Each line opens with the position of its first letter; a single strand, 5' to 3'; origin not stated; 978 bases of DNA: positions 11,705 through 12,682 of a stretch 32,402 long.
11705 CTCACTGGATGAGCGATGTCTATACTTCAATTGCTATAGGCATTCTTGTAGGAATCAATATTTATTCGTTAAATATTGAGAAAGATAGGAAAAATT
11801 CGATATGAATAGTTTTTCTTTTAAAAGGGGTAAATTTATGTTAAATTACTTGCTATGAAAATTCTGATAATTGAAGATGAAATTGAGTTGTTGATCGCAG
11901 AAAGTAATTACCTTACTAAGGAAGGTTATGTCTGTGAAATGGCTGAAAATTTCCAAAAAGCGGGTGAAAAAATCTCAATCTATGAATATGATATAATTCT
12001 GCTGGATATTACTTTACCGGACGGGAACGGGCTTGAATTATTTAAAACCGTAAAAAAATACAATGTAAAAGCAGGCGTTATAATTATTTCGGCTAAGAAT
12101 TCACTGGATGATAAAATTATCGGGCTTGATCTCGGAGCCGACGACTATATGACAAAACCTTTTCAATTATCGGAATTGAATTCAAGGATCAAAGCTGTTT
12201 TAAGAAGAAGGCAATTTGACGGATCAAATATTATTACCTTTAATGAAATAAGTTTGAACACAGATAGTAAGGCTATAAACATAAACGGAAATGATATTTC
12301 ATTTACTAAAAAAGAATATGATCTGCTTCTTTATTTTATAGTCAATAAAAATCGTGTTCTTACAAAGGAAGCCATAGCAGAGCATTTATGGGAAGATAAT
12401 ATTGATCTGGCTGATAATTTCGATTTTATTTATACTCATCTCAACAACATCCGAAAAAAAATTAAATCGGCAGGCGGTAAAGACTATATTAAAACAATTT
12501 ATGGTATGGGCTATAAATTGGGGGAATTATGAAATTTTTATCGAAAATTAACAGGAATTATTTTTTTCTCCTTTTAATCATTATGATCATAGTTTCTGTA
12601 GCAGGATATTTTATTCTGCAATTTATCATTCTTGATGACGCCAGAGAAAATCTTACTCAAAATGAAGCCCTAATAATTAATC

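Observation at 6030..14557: Five start-proximal copies of an 11-bp-phased (C/T)AGA(A/T)T repeat tie a 9-kb envelope cluster to the embedded OmpR-type two-component system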

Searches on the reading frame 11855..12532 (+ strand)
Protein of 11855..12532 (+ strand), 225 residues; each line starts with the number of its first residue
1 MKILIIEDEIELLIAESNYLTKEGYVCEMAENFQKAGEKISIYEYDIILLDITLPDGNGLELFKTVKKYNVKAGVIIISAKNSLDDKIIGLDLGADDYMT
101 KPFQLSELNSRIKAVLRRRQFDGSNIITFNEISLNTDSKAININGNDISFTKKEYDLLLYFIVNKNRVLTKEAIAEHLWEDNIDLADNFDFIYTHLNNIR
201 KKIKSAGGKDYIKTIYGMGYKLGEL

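Call 6: search_protein_families(library=pfam, proteins=[window:11855-12532:+], max_evalue=0.01)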
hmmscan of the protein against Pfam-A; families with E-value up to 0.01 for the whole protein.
window:11855-12532:+ (225 aa): 2 families
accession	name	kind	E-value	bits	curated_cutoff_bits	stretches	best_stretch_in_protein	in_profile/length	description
PF00072.30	Response_reg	-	2.7e-24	85.9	30.2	1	3-112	1-110/111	Response regulator receiver domain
PF00486.34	Trans_reg_C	-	1.7e-18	66.9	26.2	1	145-222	1-77/77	Transcriptional regulatory protein, C terminal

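Call 7: search_protein_families(library=ncbifam, proteins=[window:11855-12532:+], max_evalue=0.01)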
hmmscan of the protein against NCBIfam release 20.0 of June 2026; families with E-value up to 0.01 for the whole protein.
window:11855-12532:+ (225 aa): 99 families (the best 25 are shown)
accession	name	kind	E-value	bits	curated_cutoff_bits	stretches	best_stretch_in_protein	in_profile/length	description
NF045991.1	RespRegCtrARhodob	equivalog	4.8e-52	176.9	350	1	1-223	1-222/224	response regulator transcription factor CtrA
NF007928.2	PRK10643.1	equivalog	6.6e-51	173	330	1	1-222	1-216/216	two-component system response regulator PmrA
NF041734.1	resp_reg_RppA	equivalog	9.3e-47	159.3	250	1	1-222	1-227/229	two-component system response regulator RppA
TIGR02154.1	PhoB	equivalog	3.7e-45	154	296.2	1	2-222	4-225/226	phosphate regulon transcriptional regulator PhoB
NF053854.1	RespRegPhoBBctds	equivalog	4.5e-45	153.7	270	1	3-221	1-223/225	two-component system response regulator PhoB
TIGR01387.1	cztR_silR_copR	subfamily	8.5e-41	140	279.2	1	3-222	1-218/218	heavy metal response regulator transcription factor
NF008296.0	PRK11083.1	equivalog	7.6e-40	136.7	273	1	2-223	5-226/228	two-component system response regulator CreB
NF033117.2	vanR_ACDEGLN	exception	2.1e-39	135.5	350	1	3-222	1-225/226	VanR-ABDEGLN family response regulator transcription factor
NF040534.1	resp_reg_YycF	equivalog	2.7e-37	128.2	340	1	2-222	2-227/231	response regulator YycF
NF040689.1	MtrAB_MtrA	equivalog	8.1e-37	126.7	300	1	3-222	1-218/219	MtrAB system response regulator MtrA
NF008078.0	PRK10816.1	equivalog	1.5e-36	126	336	1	1-222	1-220/223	two-component system response regulator PhoP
NF045944.1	ResRegRpaBCyano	equivalog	1.5e-36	125.9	330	1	4-222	1-227/229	response regulator transcription factor RpaB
NF007663.1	PRK10336.1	equivalog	2e-36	125.8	345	1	1-224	1-218/219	quorum sensing response regulator transcription factor QseB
NF007346.1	PRK09836.1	equivalog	3e-36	125.3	420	1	1-222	1-221/227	copper/silver response regulator transcription factor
NF008034.0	PRK10766.1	equivalog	3.3e-36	124.9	275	1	2-222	4-226/231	two-component system response regulator TorR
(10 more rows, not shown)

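Call 28: search_solved_structures(query=window:11855-12532:+, max_evalue=1e-20)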
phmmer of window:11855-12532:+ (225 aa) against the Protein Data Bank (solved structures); distinct sequences matched with E-value up to 1e-20: 33.
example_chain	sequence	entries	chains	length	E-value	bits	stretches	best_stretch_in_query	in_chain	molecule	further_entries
1kgs_A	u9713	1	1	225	1.8e-40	142.2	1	2-221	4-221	DNA BINDING RESPONSE REGULATOR D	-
8jo2_H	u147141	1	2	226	2.5e-37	131.9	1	1-223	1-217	DNA-binding transcriptional regulator BasR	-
4s04_A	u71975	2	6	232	2.8e-37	131.7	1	1-223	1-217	DNA-binding transcriptional regulator BasR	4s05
2oqr_A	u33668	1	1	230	1.2e-32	116.6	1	2-222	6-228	Sensory transduction protein regX3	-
1ys6_A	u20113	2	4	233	6e-32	114.3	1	2-222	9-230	Transcriptional regulatory protein prrA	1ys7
9ji3_J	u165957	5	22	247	1.2e-31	113.3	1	2-224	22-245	DNA-binding response regulator | Possible two component system response transcriptional positive regulator PhoP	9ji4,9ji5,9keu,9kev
3r0j_A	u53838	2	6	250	1.3e-31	113.2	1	2-224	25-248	POSSIBLE TWO COMPONENT SYSTEM RESPONSE TRANSCRIPTIONAL POSITIVE REGULATOR PHOP | Response regulator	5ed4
8uvx_B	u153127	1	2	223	2e-31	112.6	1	1-221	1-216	DNA-binding response regulator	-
8uuz_A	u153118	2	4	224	6e-31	111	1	2-221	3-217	DNA-binding response regulator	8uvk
9ket_J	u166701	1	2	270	1.2e-28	103.6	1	46-224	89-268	Possible two component system response transcriptional positive regulator PhoP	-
3q9s_A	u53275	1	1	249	1.3e-28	103.4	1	2-217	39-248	DNA-binding response regulator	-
5dcl_A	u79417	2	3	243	2.3e-28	102.6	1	2-222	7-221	PhoB family transcriptional regulator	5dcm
5dcm_B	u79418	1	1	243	2.7e-28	102.4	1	2-222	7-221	PhoB family transcriptional regulator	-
4kfc_A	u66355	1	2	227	1.2e-27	100.2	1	3-221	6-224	KDP operon transcriptional regulatory protein KdpE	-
4kny_A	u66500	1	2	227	2.1e-27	99.5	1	3-221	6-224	KDP operon transcriptional regulatory protein KdpE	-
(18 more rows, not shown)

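Call 35: search_solved_structures(query=window:11855-12532:+, max_evalue=1e-35, show_alignments=3)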
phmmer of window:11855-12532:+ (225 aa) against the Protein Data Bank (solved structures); distinct sequences matched with E-value up to 1e-35: 3.
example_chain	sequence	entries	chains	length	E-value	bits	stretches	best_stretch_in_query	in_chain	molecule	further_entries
1kgs_A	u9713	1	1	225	1.8e-40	142.2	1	2-221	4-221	DNA BINDING RESPONSE REGULATOR D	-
8jo2_H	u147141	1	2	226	2.5e-37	131.9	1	1-223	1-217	DNA-binding transcriptional regulator BasR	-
4s04_A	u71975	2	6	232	2.8e-37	131.7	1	1-223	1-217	DNA-binding transcriptional regulator BasR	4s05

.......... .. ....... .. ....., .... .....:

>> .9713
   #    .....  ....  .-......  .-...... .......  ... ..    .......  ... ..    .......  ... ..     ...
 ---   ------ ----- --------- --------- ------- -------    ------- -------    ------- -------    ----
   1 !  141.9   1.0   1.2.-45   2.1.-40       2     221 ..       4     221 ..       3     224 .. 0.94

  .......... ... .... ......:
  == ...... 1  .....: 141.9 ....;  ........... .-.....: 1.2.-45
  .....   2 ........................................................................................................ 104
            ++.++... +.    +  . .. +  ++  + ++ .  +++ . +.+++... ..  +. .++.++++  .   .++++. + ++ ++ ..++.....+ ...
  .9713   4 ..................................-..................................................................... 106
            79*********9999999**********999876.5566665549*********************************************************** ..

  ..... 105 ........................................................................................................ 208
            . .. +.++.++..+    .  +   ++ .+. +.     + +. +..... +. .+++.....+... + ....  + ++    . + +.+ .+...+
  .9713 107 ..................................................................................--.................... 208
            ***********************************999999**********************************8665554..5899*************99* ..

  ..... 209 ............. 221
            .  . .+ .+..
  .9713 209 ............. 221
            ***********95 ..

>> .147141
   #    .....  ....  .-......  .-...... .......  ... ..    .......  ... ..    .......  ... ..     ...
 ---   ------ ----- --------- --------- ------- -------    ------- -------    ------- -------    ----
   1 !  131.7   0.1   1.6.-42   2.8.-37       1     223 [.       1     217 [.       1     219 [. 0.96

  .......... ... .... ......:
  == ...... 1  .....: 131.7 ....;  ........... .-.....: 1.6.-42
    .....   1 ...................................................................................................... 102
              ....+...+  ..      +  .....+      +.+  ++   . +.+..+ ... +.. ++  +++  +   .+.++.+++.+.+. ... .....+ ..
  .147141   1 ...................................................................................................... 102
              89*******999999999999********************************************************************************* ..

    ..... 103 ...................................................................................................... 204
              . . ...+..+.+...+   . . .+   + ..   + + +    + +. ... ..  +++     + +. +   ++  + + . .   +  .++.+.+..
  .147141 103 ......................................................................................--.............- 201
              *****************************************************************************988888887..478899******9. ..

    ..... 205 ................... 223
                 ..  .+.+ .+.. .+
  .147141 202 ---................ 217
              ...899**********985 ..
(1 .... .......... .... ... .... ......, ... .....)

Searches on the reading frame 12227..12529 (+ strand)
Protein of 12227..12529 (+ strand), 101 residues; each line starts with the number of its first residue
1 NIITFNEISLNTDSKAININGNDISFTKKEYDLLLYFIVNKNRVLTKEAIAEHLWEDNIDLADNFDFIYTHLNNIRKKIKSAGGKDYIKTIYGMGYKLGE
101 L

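Call 31: search_solved_structures(query=window:12227-12529:+, max_evalue=0.00001, show_alignments=5)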
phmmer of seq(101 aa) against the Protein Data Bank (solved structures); distinct sequences matched with E-value up to 0.00001: 37.
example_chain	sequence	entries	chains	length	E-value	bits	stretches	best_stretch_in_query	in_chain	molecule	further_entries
1kgs_A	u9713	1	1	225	2.9e-16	62.8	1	7-97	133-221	DNA BINDING RESPONSE REGULATOR D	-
3rjp_A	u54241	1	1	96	3.3e-15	59.4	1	5-100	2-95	CovR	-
6iju_A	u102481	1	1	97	3.4e-13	53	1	2-97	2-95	DNA-binding response regulator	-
6kyx_A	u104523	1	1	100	3.7e-13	52.9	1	2-97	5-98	DNA-binding response regulator ArlR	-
6is4_A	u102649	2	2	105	4.4e-13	52.6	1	2-97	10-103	Response regulator ArlR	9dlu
4u88_A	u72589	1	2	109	2.6e-12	50.1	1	3-98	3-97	Transcriptional regulator SaeR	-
4qwq_B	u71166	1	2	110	2.7e-12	50.1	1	3-98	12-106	Response regulator SaeR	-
2pmu_A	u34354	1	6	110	8.9e-11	45.2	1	3-100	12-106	response regulator PHOP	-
2rv8_A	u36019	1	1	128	1.5e-10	44.5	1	3-100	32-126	DNA-binding response regulator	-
9yfa_A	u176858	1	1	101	1.9e-10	44.2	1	10-98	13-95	Response regulator protein CarR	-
9ji3_J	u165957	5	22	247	3.7e-10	43.3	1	3-100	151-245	DNA-binding response regulator | Possible two component system response transcriptional positive regulator PhoP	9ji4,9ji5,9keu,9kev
3r0j_A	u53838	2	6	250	3.8e-10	43.2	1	3-100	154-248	POSSIBLE TWO COMPONENT SYSTEM RESPONSE TRANSCRIPTIONAL POSITIVE REGULATOR PHOP | Response regulator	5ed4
9ket_J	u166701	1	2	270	4.7e-10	42.9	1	3-100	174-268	Possible two component system response transcriptional positive regulator PhoP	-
3q9v_A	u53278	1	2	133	7.4e-10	42.3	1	4-98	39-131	DNA-binding response regulator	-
1p2f_A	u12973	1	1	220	1.4e-09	41.4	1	4-97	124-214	Response Regulator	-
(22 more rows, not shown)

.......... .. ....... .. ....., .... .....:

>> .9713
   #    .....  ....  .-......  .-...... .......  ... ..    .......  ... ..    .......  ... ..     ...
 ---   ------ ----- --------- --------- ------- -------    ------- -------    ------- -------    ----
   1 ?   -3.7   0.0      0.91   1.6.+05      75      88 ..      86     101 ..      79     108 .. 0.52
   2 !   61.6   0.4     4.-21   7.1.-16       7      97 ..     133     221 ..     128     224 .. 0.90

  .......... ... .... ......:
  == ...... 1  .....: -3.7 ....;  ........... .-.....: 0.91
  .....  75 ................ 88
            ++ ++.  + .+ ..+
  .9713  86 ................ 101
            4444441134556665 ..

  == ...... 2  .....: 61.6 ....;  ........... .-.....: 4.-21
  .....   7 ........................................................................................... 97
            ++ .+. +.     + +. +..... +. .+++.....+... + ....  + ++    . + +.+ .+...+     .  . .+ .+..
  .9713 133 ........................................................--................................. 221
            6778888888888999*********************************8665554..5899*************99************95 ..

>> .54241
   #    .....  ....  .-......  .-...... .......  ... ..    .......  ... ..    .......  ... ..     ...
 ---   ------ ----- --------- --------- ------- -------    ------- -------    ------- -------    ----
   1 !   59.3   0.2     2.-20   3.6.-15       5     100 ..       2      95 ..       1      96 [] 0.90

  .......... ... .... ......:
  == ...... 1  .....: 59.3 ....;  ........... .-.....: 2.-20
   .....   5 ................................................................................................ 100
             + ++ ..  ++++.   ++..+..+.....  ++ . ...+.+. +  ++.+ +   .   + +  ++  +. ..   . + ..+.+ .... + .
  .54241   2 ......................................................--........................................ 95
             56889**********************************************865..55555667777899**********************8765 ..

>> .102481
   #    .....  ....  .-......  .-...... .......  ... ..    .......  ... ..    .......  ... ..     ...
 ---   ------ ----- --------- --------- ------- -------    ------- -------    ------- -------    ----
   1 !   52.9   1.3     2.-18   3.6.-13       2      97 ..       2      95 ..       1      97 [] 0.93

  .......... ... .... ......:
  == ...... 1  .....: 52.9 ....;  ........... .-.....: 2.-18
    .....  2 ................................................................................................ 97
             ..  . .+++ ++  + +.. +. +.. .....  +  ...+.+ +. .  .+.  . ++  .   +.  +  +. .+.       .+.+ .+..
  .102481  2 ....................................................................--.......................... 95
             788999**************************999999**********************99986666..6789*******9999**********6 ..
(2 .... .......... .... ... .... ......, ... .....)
